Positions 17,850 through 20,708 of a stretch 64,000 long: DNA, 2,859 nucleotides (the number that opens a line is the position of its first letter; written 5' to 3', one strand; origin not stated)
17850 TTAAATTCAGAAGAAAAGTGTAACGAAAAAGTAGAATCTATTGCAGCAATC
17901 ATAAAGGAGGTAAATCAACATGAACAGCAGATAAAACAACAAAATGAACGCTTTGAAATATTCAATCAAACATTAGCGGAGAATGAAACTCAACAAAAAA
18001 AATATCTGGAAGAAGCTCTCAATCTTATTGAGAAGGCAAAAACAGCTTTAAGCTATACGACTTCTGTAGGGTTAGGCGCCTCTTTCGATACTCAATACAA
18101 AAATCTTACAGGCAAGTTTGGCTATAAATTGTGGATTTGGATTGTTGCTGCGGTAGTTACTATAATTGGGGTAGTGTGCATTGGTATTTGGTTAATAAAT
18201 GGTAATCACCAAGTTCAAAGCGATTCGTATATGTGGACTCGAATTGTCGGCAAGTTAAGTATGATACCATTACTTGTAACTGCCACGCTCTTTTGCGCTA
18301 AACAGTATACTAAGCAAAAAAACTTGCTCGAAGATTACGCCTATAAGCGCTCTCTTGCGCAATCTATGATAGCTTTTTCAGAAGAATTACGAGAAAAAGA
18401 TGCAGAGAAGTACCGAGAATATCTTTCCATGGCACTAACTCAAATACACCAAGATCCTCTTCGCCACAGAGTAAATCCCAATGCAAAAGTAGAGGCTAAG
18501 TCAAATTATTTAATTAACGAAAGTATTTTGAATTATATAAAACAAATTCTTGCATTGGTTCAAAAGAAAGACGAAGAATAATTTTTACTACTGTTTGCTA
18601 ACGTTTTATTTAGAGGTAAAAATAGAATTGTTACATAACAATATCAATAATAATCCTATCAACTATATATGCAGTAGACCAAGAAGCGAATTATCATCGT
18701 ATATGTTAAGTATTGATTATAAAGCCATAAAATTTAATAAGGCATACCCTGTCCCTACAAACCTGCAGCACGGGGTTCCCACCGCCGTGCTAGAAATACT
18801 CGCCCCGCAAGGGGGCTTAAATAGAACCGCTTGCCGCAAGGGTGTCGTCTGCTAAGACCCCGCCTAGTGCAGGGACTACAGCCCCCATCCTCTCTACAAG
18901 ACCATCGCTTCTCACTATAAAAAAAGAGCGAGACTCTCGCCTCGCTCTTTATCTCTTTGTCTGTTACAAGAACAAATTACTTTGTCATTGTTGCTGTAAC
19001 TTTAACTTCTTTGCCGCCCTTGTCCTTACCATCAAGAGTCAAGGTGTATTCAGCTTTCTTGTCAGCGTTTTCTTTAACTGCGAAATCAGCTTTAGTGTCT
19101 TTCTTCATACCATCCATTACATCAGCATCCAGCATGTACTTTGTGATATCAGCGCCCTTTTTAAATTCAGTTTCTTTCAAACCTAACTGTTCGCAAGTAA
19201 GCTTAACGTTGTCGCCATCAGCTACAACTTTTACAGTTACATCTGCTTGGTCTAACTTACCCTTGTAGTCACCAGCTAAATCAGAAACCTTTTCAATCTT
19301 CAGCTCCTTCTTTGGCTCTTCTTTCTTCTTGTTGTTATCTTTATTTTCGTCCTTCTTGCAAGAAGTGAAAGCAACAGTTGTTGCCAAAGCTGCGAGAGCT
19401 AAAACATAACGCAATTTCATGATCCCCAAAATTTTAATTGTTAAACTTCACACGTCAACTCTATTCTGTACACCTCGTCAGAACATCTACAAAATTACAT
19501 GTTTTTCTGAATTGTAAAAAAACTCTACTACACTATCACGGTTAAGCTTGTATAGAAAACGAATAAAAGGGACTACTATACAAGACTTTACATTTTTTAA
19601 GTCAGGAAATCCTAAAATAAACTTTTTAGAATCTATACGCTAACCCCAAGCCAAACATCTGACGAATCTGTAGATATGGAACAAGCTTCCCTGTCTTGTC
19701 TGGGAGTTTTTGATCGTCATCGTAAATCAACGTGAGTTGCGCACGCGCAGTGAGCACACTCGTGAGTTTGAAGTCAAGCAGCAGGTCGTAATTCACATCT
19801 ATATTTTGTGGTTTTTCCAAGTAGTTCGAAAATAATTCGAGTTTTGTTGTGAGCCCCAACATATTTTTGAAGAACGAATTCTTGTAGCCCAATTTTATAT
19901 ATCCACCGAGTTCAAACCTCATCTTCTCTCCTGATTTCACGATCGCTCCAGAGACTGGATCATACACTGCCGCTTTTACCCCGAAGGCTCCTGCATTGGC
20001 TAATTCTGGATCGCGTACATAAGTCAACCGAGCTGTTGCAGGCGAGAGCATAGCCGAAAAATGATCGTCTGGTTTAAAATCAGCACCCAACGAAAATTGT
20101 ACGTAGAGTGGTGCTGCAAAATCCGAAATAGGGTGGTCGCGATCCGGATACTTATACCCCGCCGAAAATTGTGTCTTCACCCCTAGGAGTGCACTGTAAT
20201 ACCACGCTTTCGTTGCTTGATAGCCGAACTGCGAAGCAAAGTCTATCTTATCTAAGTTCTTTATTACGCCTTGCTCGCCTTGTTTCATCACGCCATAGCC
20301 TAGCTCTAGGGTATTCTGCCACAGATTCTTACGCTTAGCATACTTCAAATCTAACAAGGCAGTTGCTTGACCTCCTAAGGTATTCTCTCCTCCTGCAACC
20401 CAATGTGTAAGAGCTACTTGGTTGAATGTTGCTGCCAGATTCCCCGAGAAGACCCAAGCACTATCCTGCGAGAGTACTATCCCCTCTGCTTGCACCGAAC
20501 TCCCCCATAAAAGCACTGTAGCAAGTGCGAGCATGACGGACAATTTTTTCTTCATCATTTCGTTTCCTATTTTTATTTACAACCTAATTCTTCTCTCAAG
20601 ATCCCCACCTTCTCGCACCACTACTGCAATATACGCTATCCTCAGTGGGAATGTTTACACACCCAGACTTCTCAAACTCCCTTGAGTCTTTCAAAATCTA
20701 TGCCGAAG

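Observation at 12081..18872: Repeat-bracketed two-gene cassette: a Type ISP restriction-modification enzyme coupled to an unknown coiled-coil 2-TM protein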

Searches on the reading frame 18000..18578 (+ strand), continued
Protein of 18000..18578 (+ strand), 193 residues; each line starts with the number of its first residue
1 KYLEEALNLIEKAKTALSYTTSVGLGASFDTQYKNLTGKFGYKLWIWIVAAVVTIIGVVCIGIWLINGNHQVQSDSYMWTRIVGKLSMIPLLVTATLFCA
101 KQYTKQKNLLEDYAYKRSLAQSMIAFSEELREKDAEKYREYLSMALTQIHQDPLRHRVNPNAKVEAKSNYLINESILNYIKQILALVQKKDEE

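Call 102: search_solved_structures(query=A5, max_evalue=1)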
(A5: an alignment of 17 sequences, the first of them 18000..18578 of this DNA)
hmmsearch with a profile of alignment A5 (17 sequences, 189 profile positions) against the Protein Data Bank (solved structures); distinct sequences matched with E-value up to 1: 2.
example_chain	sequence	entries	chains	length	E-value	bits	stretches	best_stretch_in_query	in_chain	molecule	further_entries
2nvn_A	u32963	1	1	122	0.7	12.8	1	12-57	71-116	Hypothetical protein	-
8qey_A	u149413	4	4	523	0.74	12.8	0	16-92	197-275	Asc-type amino acid transporter 1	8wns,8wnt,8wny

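Call 110: predict_structure(alignment_id=A7)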
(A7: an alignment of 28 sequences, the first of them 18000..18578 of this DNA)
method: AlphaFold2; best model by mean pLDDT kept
length: 193 residues; sequences in the alignment: 28
mean_pLDDT: 75.4   pTM: 0.56
mean pLDDT of the five models: 75.4, 72.7, 68.8, 68.3, 67.7
residues with pLDDT >= 90: 2; 70-90: 143; 50-70: 40; < 50: 8
segments of 3 or more residues with pLDDT < 50: 165-171
pLDDT, mean of each block of 10 residues (from residue 1): 81 66 77 74 77 87 76 71 82 84 84 86 83 85 81 58 50 62 75 56
secondary structure, 60 per line:
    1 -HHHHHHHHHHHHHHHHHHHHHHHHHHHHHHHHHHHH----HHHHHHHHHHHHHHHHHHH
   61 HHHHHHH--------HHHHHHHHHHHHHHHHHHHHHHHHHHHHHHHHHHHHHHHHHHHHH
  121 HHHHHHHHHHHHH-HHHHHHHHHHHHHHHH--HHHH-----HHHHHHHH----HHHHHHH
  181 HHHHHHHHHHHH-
elements in order: H2-37 H42-67 H76-133 H135-150 H153-156 H162-169 H174-192

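Call 113: fold_search(model_id=the predicted structure, library=pdb)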
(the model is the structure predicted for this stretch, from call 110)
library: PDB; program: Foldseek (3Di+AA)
matches with E <= 10: 84; with E <= 0.001: 0
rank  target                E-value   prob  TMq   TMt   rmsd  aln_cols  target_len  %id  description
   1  4cgk_B                9.7e-01  0.12  0.23  0.15  18.9       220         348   14  Crystal structure of the essential protein PcsB from Streptococcus pneumoniae (released 2014-05-21)
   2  3i9w                  1.2e+00  0.14  0.26  0.20  21.8       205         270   14  Crystal structure of the E. coli histidine kinase sensor TorS sensor domain (released 2009-10-06)
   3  6cnm_A                1.5e+00  0.06  0.18  0.12  31.0       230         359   16  Cryo-EM structure of the human SK4/calmodulin channel complex (released 2018-05-02)
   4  8u7o_B                1.9e+00  0.07  0.19  0.06  28.0       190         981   13  WT sea urchin SLC9C1 with 5mM cAMP at pH 6 in Na+ - Grip and Twist (GnT) conformation (released 2025-03-26)
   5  6rwb_A                2.2e+00  0.33  0.47  0.06  42.0       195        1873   13  Cryo-EM structure of Yersinia pseudotuberculosis TcaA-TcaB (released 2019-10-23)
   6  7nyw_B                2.2e+00  0.16  0.32  0.10  30.8       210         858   12  Cryo-EM structure of the MukBEF-MatP-DNA head module (released 2021-07-07)
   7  8e4g_a                2.4e+00  0.30  0.33  0.46   6.7       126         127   13  Remodeling of the bacteriophage T7 during initial infection (released 2023-09-27)
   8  4cgk_A                2.6e+00  0.06  0.19  0.13  22.4       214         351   12  Crystal structure of the essential protein PcsB from Streptococcus pneumoniae (released 2014-05-21)
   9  4ilo_A                2.7e+00  0.33  0.45  0.39  24.7       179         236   20  2.12A resolution structure of CT398 from Chlamydia trachomatis (released 2014-01-01)
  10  9y5q_A                2.7e+00  0.04  0.18  0.11  30.3       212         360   16  Cryo EM structure of KCa3.1_R355K_I/calmodulin channel in complex with rimtuzalcap (released 2025-10-15)
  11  6ixv_A                2.9e+00  0.20  0.38  0.34  18.1       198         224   13  Crystal structure of SH3BP5-Rab11a (released 2019-03-20)
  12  8u7o_A                2.9e+00  0.05  0.19  0.06  28.4       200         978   16  WT sea urchin SLC9C1 with 5mM cAMP at pH 6 in Na+ - Grip and Twist (GnT) conformation (released 2025-03-26)
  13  6djl_E                3.0e+00  0.18  0.38  0.33  18.5       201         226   14  Crystal structure of the Rab11 GEF SH3BP5 bound to nucleotide free Rab11A (released 2018-09-26)
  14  6z0c_D                3.2e+00  0.21  0.36  0.37   9.0       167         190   12  Structure of in silico modelled artificial Maquette-3 protein (released 2021-03-17)
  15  6djl_B                3.4e+00  0.16  0.37  0.34  17.6       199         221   14  Crystal structure of the Rab11 GEF SH3BP5 bound to nucleotide free Rab11A (released 2018-09-26)
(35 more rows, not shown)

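Call 114: fold_search(model_id=the predicted structure, library=viral)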
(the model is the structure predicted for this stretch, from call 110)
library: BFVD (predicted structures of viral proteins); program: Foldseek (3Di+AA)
matches with E <= 10: 197; with E <= 0.001: 0
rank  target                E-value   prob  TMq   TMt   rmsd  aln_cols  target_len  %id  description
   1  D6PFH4                2.5e-01  0.95  0.46  0.41   6.1       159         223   12  (no name in the UniProt tables at hand)
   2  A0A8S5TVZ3            2.5e-01  0.91  0.49  0.35  15.3       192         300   14  Uncharacterized protein [Siphoviridae sp. ctQkj3]
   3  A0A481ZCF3            4.0e-01  0.69  0.39  0.33   7.8       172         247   12  Uncharacterized protein [Pithovirus LCPAC304]
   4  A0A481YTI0            4.5e-01  0.21  0.27  0.21  25.9       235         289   14  SMODS and SLOG-associating 2TM effector domain-containing protein [Marseillevirus LCMAC102]
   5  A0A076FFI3            6.4e-01  0.28  0.29  0.26  22.3       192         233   11  SLATT domain-containing protein [Aureococcus anophagefferens virus]
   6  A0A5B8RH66            6.8e-01  0.87  0.56  0.43   5.9       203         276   14  Uncharacterized protein [Iridovirus Liz-CrIV]
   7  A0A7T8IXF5            6.8e-01  0.28  0.28  0.25  24.3       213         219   14  (no name in the UniProt tables at hand)
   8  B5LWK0                7.1e-01  0.72  0.43  0.48   5.8       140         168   12  Uncharacterized protein [Feldmannia species virus]
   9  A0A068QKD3            7.1e-01  0.33  0.35  0.31   8.2       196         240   14  Uncharacterized protein [Armadillidium vulgare iridescent virus]
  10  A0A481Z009            8.0e-01  0.33  0.33  0.28  20.4       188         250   11  Uncharacterized protein [Mimivirus LCMiAC01]
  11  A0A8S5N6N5            1.0e+00  0.69  0.52  0.23  42.0       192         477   11  STRUCTURAL MAINTENANCE OF CHROMOSOMES PROTEIN [Siphoviridae sp. ctfWC31]
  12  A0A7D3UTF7            1.1e+00  0.35  0.37  0.27  18.3       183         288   16  SMODS and SLOG-associating 2TM effector domain-containing protein [Fadolivirus FV1/VV64]
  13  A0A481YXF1            1.3e+00  0.51  0.42  0.33   5.2       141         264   13  SMODS and SLOG-associating 2TM effector domain-containing protein [Marseillevirus LCMAC201]
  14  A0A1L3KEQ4            1.3e+00  0.30  0.38  0.14  44.1       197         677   14  (no name in the UniProt tables at hand)
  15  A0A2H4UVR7            1.3e+00  0.21  0.34  0.33  18.6       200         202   10  Uncharacterized protein [Bodo saltans virus]
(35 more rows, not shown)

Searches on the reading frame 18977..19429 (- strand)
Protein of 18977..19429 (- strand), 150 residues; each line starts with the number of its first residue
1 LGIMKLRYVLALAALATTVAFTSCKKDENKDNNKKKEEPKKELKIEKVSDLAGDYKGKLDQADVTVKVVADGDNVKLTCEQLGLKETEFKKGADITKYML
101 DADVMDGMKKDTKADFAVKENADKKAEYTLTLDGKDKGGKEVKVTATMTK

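Call 8: search_protein_families(library=pfam, proteins=[window:18977-19429:-], max_evalue=0.01)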
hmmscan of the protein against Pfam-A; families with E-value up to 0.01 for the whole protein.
window:18977-19429:- (150 aa): 1 family
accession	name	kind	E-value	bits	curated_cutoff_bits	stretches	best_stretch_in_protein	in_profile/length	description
PF11714.13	Inhibitor_I53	-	0.0083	16.8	25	1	4-57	1-53/78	Thrombin inhibitor Madanin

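Call 57: find_encoding_contigs(protein=window:18977-19429:-, flank=10000, max_places=8)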
Protein window:18977-19429:- (150 aa): no gene with exactly this product is on record in the collection.

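Call 94: search_protein_families(library=pfam, proteins=[L051:15425-16438:+, L051:16434-16925:+, L051:17353-17991:+], max_evalue=0.001)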
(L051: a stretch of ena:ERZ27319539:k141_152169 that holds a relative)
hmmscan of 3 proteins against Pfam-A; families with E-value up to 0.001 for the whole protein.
L051:15425-16438:+ (338 aa): 0 families

L051:16434-16925:+ (164 aa): 1 family
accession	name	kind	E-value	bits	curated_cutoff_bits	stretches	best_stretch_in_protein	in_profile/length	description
PF02661.23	Fic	-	1.6e-06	29.3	24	1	7-86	1-93/93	Fic/DOC family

L051:17353-17991:+ (213 aa): 1 family
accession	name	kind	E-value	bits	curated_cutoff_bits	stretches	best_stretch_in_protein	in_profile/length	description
PF01936.24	NYN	-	3.9e-14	53.8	24.2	1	8-165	1-132/145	NYN domain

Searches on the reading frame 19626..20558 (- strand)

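Call 8: search_protein_families(library=pfam, proteins=[window:19626-20558:-], max_evalue=0.01)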
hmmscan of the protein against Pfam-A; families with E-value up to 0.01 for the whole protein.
window:19626-20558:- (310 aa): 1 family
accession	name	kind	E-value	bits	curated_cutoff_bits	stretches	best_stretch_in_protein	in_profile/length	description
PF11276.14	DUF3078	-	7.2e-26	90.9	25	1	45-135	1-92/92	Protein of unknown function (DUF3078)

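Call 94: search_protein_families(library=pfam, proteins=[L051:15425-16438:+, L051:16434-16925:+, L051:17353-17991:+], max_evalue=0.001)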
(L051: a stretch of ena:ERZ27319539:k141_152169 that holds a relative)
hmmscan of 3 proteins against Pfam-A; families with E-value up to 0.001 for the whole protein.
L051:15425-16438:+ (338 aa): 0 families

L051:16434-16925:+ (164 aa): 1 family
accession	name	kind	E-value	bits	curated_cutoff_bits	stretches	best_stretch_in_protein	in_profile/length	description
PF02661.23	Fic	-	1.6e-06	29.3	24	1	7-86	1-93/93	Fic/DOC family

L051:17353-17991:+ (213 aa): 1 family
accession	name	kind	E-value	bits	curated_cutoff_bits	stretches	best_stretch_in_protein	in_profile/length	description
PF01936.24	NYN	-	3.9e-14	53.8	24.2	1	8-165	1-132/145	NYN domain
